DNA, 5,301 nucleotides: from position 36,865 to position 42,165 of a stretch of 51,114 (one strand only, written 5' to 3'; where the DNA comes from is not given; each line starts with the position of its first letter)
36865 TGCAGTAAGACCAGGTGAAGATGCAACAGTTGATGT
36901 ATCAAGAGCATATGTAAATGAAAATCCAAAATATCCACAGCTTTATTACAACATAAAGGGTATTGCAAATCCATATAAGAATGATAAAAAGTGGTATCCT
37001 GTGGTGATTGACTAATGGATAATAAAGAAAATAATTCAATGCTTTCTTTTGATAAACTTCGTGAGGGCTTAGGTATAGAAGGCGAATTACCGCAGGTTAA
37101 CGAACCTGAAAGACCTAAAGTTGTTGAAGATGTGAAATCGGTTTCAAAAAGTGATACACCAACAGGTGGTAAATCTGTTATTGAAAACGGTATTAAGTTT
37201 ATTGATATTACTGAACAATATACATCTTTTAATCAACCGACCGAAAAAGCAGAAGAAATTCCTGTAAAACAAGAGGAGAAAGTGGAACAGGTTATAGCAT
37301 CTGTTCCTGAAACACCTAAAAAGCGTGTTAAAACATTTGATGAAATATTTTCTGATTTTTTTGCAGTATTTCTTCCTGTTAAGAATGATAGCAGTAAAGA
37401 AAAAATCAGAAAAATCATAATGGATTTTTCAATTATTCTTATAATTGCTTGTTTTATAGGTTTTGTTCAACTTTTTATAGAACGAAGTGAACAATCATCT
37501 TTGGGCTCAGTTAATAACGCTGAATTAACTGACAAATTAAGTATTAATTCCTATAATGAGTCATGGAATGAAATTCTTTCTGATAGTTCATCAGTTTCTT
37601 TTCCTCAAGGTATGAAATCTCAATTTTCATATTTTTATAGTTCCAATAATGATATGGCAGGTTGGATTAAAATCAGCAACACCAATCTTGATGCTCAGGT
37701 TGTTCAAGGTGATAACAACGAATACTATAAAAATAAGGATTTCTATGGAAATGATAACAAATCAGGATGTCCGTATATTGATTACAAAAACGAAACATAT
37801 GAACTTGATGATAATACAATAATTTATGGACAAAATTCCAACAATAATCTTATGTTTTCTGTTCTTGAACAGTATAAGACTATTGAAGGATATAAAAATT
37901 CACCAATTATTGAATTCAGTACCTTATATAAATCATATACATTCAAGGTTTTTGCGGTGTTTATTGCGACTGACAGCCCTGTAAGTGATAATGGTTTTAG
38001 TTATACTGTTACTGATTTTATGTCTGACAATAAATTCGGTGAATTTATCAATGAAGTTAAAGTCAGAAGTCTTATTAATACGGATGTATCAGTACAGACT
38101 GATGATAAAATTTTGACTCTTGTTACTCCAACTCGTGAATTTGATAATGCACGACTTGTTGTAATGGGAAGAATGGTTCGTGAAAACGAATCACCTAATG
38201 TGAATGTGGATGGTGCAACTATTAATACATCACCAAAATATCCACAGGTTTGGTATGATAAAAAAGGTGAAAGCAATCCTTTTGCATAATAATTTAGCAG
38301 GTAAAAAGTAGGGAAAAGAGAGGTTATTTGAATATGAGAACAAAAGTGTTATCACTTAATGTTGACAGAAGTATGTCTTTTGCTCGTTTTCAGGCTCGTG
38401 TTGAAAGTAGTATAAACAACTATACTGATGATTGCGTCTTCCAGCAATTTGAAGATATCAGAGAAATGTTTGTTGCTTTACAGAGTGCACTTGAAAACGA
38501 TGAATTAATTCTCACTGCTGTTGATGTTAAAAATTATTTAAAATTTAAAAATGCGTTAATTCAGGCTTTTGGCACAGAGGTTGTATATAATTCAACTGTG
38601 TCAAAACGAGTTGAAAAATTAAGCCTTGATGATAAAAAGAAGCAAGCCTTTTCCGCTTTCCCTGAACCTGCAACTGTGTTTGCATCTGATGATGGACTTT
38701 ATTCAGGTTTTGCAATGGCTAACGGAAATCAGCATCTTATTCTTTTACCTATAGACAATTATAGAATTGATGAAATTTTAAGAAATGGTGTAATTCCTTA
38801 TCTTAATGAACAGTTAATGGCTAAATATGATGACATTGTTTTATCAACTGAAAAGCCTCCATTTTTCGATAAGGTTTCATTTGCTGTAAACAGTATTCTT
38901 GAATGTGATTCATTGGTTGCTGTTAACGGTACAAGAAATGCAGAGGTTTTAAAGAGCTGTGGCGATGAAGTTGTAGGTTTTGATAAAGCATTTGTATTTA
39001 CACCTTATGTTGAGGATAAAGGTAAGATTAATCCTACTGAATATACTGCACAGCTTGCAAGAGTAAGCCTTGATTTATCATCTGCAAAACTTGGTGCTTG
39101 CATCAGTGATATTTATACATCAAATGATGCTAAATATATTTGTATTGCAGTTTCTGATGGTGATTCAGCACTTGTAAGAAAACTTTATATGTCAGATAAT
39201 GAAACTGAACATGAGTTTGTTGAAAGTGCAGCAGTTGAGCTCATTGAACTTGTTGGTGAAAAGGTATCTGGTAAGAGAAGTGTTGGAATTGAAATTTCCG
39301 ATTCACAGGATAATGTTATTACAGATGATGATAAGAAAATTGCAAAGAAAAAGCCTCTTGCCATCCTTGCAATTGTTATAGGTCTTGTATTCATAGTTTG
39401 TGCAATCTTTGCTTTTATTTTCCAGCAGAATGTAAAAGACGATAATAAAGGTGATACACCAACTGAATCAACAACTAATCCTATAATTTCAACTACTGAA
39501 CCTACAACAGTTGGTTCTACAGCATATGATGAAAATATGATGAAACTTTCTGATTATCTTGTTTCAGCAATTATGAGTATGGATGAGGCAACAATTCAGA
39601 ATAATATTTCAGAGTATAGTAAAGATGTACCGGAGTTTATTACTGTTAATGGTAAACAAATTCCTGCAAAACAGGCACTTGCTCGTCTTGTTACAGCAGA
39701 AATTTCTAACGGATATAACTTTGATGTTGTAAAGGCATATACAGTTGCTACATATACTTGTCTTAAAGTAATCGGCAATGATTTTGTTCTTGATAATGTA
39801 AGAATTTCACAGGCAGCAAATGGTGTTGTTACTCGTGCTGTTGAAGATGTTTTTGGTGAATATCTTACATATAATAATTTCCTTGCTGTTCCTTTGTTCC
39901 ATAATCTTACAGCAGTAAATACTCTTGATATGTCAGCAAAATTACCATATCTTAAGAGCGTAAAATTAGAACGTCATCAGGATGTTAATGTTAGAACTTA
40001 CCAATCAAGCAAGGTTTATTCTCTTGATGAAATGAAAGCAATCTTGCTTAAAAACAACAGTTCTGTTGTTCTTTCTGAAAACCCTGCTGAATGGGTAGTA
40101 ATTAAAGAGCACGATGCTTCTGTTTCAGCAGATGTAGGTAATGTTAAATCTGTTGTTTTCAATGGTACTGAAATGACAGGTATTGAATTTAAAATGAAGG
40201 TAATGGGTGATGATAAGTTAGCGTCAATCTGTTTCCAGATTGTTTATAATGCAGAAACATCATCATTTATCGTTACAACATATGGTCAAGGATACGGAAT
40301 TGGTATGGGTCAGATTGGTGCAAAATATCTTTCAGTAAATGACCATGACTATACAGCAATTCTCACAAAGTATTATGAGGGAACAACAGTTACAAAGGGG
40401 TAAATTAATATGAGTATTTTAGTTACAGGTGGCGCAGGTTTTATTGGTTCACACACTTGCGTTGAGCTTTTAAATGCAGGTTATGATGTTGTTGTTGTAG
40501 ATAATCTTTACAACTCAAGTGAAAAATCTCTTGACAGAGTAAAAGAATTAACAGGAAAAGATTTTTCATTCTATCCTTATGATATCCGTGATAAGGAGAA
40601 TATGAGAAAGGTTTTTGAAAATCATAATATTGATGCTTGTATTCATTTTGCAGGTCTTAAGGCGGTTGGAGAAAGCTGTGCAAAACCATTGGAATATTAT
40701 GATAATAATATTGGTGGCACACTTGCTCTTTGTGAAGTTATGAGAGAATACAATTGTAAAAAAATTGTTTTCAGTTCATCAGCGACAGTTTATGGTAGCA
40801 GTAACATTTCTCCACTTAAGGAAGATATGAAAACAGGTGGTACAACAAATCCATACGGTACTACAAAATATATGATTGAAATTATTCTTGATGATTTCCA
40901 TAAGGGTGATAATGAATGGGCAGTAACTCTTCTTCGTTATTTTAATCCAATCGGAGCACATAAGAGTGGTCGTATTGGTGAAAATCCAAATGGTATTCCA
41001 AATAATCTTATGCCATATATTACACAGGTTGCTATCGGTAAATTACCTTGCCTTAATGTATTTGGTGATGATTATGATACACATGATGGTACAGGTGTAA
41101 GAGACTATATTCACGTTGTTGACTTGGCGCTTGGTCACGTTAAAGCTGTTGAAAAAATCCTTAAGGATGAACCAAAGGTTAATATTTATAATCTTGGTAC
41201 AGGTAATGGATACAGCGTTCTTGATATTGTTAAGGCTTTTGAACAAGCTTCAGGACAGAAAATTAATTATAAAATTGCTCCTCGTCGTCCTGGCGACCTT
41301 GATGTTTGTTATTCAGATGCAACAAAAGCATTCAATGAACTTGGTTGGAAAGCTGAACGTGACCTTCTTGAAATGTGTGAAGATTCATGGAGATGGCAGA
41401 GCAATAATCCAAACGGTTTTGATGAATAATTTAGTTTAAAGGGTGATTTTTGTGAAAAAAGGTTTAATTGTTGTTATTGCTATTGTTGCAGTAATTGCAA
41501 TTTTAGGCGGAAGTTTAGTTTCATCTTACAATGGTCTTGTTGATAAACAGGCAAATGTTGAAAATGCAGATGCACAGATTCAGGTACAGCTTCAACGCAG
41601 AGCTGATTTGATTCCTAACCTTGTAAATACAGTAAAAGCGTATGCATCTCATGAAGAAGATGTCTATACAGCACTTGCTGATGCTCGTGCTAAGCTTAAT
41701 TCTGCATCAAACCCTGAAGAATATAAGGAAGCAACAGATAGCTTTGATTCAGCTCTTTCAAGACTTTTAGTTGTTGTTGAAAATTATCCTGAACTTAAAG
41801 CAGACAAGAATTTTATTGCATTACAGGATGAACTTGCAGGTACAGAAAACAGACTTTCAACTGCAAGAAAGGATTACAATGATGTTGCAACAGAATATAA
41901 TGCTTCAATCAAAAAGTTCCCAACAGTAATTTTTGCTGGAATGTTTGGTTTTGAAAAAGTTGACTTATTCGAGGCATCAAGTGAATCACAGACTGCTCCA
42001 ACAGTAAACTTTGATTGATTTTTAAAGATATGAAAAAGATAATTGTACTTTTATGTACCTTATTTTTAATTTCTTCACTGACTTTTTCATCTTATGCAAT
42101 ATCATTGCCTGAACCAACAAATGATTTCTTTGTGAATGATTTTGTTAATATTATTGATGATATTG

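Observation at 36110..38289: Class B sortase translationally coupled to a paralogue that has lost catalytic His and Cys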

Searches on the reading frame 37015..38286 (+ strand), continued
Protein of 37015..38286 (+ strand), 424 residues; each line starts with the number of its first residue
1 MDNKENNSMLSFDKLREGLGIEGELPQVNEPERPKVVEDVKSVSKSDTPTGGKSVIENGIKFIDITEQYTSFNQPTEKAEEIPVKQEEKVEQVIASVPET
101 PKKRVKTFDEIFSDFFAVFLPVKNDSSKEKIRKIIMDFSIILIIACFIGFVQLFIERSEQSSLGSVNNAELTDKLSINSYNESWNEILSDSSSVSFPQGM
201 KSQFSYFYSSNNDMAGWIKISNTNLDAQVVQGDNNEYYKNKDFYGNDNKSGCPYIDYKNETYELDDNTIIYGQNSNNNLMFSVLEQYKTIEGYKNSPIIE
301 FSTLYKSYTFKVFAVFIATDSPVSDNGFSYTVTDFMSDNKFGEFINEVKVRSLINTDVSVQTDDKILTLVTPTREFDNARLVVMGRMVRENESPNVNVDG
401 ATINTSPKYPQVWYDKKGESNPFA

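Call 92: search_protein_families(library=ncbifam, proteins=[L091:8912-11365:+, L093:9417-12056:+, L091:6001-8889:+, L092:6001-9486:+, L092:3143-4744:+, L094:8762-9745:+], max_evalue=0.001)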
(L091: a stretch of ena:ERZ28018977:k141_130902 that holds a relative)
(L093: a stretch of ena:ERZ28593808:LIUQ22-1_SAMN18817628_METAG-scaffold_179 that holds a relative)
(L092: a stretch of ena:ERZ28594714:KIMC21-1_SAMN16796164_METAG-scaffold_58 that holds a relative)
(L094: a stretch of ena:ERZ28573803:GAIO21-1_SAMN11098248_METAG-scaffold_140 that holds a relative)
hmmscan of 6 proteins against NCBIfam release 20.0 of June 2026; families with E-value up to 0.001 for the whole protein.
L091:8912-11365:+ (818 aa): 4 families
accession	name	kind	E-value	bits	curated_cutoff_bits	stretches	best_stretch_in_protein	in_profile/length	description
TIGR02669.1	SpoIID_LytB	domain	4.2e-34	118.7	83.3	1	577-816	15-268/270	SpoIID/LytB domain-containing protein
TIGR02870.1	spore_II_D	equivalog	8.6e-33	113.8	234.75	2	615-817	148-336/338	stage II sporulation protein D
TIGR03064.1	sortase_srtB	equivalog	4.8e-23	81.7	153.75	1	207-429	2-223/235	class B sortase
NF040525.1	SrtB_LPKTxSAVK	exception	3e-06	26.4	200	1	248-437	40-230/261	class B sortase, LPKTxAVK-specific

L093:9417-12056:+ (880 aa): 4 families
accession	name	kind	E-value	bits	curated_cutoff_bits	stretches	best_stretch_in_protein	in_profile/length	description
TIGR02870.1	spore_II_D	equivalog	5.7e-43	147.3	234.75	2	698-879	160-335/338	stage II sporulation protein D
TIGR02669.1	SpoIID_LytB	domain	1.2e-38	133.6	83.3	1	648-879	15-268/270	SpoIID/LytB domain-containing protein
NF033483.0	PknB_PASTA_kin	equivalog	1.7e-30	106.6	450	2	473-620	363-507/563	Stk1 family PASTA domain-containing Ser/Thr kinase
TIGR03064.1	sortase_srtB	equivalog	5.3e-16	58.7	153.75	1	137-306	55-226/235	class B sortase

L091:6001-8889:+ (963 aa): 18 families
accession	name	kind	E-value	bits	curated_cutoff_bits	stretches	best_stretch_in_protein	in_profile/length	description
NF001813.0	PRK00549.1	equivalog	2.1e-154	514.5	379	1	1-410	1-412/414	competence/damage-inducible protein A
TIGR00200.1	cinA_nterm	subfamily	2e-123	412.2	243.15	1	2-409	3-411/414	CinA family nicotinamide mononucleotide deamidase-related protein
NF002291.0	PRK01215.1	equivalog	1.1e-49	168.9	293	1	3-203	6-206/264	nicotinamide mononucleotide deamidase-related protein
TIGR03064.1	sortase_srtB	equivalog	2.9e-48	164.2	153.75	1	616-856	7-235/235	class B sortase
TIGR00199.1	PncC_domain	subfamily_domain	4.6e-42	143.6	68.9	1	261-408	2-148/149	nicotinamide-nucleotide amidohydrolase family protein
NF002978.0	PRK03673.1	equivalog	4e-40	137.9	496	1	2-288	3-287/398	nicotinamide mononucleotide deamidase-related protein YfaY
NF002975.0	PRK03661.1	equivalog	3.5e-33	114.6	212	1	256-407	9-159/164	nicotinamide-nucleotide amidase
NF002977.0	PRK03670.1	equivalog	1.6e-29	103.1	305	1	1-172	1-180/252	competence damage-inducible protein A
TIGR00177.1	molyb_syn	domain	3.2e-27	95.3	85.35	1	4-166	5-148/148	molybdenum cofactor synthesis domain-containing protein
NF002972.0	PRK03657.1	equivalog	4.4e-21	75.4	201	1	253-379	17-144/175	2-oxo-tetronate isomerase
NF040525.1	SrtB_LPKTxSAVK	exception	2.1e-16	59.7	200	1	641-865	21-243/261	class B sortase, LPKTxAVK-specific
NF011068.0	PRK14498.1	equivalog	3.9e-08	31.8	534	1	4-82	197-275/647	molybdopterin biosynthesis protein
NF002947.1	PRK03604.1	equivalog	9.9e-07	28.3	285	1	4-88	149-234/301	bifunctional molybdenum cofactor biosynthesis protein MoaC/MoaB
NF011067.0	PRK14497.1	equivalog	1.8e-06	26.8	536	1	4-81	190-267/546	putative molybdopterin biosynthesis protein MoeA/unknown domain fusion protein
NF045515.2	Glp_gephyrin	equivalog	4.3e-06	25.7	475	1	4-83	185-264/403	molybdotransferase-like divisome protein Glp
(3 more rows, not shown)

L092:6001-9486:+ (1162 aa): 19 families
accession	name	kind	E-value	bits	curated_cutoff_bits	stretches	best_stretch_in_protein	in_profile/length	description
NF001813.0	PRK00549.1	equivalog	7.8e-155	515.9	379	1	1-410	1-412/414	competence/damage-inducible protein A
TIGR00200.1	cinA_nterm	subfamily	1.8e-121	405.7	243.15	1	1-410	2-412/414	CinA family nicotinamide mononucleotide deamidase-related protein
NF002291.0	PRK01215.1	equivalog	8.5e-47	159.4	293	1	2-242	5-251/264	nicotinamide mononucleotide deamidase-related protein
TIGR00199.1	PncC_domain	subfamily_domain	1.1e-38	132.7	68.9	1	262-407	3-147/149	nicotinamide-nucleotide amidohydrolase family protein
NF002975.0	PRK03661.1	equivalog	1.1e-35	122.7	212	1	256-403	9-155/164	nicotinamide-nucleotide amidase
NF002978.0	PRK03673.1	equivalog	7.8e-35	120.5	496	1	2-323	3-320/398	nicotinamide mononucleotide deamidase-related protein YfaY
NF002977.0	PRK03670.1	equivalog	1.3e-31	109.9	305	1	1-170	1-178/252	competence damage-inducible protein A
TIGR03064.1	sortase_srtB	equivalog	1.8e-29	102.7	153.75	1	522-693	58-223/235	class B sortase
TIGR00177.1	molyb_syn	domain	1.5e-25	89.9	85.35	1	2-162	3-144/148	molybdenum cofactor synthesis domain-containing protein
TIGR02669.1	SpoIID_LytB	domain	4.3e-25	89.1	83.3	1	874-1146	15-264/270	SpoIID/LytB domain-containing protein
NF002972.0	PRK03657.1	equivalog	6.5e-22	78.1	201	1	255-379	19-144/175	2-oxo-tetronate isomerase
TIGR02870.1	spore_II_D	equivalog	3e-20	72.6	234.75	1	958-1146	173-331/338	stage II sporulation protein D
NF040525.1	SrtB_LPKTxSAVK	exception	1.4e-11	43.9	200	1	520-693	49-222/261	class B sortase, LPKTxAVK-specific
NF011068.0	PRK14498.1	equivalog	2.2e-09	35.9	534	1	4-84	197-277/647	molybdopterin biosynthesis protein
NF045515.2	Glp_gephyrin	equivalog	5.8e-07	28.6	475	1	3-81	184-262/403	molybdotransferase-like divisome protein Glp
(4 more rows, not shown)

L092:3143-4744:+ (534 aa): 2 families
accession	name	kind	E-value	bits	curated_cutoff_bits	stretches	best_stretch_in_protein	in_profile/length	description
TIGR03064.1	sortase_srtB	equivalog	1.1e-37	129.7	153.75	1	113-363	9-235/235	class B sortase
NF040525.1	SrtB_LPKTxSAVK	exception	3.2e-12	45.9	200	1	196-371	75-242/261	class B sortase, LPKTxAVK-specific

L094:8762-9745:+ (328 aa): 0 families

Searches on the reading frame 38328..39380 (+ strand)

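Call 36: search_protein_families(library=pfam, proteins=[window:38328-39380:+], max_evalue=1)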
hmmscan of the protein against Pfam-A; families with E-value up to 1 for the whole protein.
window:38328-39380:+ (351 aa): 1 family
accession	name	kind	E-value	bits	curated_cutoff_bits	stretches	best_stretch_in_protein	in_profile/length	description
PF10735.14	DUF2526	-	0.039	14.7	25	1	146-176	10-40/77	Protein of unknown function (DUF2526)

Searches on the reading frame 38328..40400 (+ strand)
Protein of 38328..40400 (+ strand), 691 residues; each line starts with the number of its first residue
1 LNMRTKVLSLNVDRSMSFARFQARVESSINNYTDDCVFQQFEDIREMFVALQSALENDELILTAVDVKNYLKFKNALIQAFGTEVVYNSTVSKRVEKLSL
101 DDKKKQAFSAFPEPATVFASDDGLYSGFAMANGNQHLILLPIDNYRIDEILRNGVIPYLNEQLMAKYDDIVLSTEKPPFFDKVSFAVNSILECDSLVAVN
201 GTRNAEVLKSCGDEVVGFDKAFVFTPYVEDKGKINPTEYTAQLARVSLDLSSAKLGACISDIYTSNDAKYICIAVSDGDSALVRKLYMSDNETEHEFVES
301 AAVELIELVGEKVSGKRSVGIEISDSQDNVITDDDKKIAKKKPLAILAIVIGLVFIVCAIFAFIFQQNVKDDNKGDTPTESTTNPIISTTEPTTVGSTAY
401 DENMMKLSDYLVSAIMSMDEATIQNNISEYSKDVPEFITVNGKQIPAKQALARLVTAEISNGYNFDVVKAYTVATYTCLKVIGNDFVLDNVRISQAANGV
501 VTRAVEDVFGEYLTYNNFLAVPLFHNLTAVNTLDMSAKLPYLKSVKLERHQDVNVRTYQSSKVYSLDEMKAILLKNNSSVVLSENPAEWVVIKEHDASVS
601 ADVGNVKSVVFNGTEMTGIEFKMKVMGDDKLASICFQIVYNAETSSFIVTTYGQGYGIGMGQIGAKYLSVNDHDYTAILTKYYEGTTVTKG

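Call 4: search_protein_families(library=pfam, proteins=[window:38328-40400:+], max_evalue=0.01)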
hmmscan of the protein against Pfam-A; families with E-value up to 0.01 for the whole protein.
window:38328-40400:+ (691 aa): 1 family
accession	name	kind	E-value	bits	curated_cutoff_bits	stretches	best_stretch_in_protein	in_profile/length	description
PF03437.21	BtpA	-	0.006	16.5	30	0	396-491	16-111/254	BtpA family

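Call 5: search_protein_families(library=ncbifam, proteins=[window:38328-40400:+], max_evalue=0.01)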
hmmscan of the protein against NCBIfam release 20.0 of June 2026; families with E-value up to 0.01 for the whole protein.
window:38328-40400:+ (691 aa): 2 families
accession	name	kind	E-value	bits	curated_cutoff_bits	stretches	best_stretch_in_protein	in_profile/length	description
TIGR02870.1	spore_II_D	equivalog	1.1e-20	74.1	234.75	1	501-689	157-336/338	stage II sporulation protein D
TIGR02669.1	SpoIID_LytB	domain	5.2e-18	65.9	83.3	1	494-689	60-269/270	SpoIID/LytB domain-containing protein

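Call 54: search_solved_structures(query=window:38328-40400:+, max_evalue=0.1, show_alignments=2)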
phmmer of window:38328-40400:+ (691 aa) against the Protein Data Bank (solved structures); distinct sequences matched with E-value up to 0.1: 3.
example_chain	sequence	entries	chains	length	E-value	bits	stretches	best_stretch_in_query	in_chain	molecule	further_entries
5i1t_A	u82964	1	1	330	6e-11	44.6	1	501-688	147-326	Stage II sporulation protein D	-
5txu_A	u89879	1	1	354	7.4e-11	44.3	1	501-688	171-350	Stage II sporulation protein D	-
4rwr_A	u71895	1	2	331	2.5e-06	29.4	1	602-688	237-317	Stage II sporulation protein D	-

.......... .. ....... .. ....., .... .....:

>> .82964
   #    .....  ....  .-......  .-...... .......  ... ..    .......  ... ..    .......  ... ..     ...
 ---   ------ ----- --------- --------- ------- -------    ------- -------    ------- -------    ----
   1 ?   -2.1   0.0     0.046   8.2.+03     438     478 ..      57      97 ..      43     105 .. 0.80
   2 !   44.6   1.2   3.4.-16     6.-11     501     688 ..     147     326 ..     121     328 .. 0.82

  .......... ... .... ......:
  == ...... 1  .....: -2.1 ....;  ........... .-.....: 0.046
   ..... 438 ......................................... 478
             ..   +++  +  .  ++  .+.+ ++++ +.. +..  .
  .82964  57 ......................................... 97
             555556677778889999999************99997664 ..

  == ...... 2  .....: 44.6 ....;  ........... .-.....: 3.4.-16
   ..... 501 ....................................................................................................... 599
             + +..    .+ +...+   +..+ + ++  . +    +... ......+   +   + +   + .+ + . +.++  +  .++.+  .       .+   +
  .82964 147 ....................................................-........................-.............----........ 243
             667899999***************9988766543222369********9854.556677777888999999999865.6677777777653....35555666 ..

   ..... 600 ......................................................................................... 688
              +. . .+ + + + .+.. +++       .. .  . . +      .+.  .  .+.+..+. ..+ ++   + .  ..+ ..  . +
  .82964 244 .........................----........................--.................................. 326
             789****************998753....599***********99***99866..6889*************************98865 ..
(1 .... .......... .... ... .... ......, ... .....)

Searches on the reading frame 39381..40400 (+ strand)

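Call 36: search_protein_families(library=pfam, proteins=[window:39381-40400:+], max_evalue=1)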
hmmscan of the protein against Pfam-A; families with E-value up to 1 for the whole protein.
window:39381-40400:+ (340 aa): 1 family
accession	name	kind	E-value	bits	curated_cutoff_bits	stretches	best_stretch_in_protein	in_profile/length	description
PF03437.21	BtpA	-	0.0023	17.9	30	1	45-140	16-111/254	BtpA family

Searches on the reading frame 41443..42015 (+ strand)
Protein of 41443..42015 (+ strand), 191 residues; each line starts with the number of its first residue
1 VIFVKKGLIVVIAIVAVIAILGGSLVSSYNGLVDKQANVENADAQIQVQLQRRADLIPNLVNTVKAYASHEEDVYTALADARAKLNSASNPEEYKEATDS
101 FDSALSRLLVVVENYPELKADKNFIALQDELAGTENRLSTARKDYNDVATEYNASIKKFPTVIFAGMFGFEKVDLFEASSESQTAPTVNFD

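Call 36: search_protein_families(library=pfam, proteins=[window:41443-42015:+], max_evalue=1)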
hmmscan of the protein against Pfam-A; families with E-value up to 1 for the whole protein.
window:41443-42015:+ (191 aa): 7 families
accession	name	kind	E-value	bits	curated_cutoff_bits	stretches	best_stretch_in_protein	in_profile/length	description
PF04011.17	LemA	-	1.5e-58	197.3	26.2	1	44-190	3-149/149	LemA family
PF01814.28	Hemerythrin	-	0.04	14.8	25.3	1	43-120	31-97/127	Hemerythrin HHE cation binding domain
PF16030.10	GD_N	-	0.055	14.2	29.6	1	29-85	18-74/108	Serine protease gd N-terminus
PF08956.15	DUF1869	-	0.1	12.9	21.3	1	51-72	32-53/59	Domain of unknown function (DUF1869)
PF16746.10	BAR_3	-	0.13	12.3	31.7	1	41-158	67-176/235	BAR domain of APPL family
PF09325.15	Vps5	-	0.16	12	27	0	122-159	163-200/236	Vps5 C terminal like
PF13758.11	Prefoldin_3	-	0.74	10.4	23.4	0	30-73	53-96/99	Prefoldin subunit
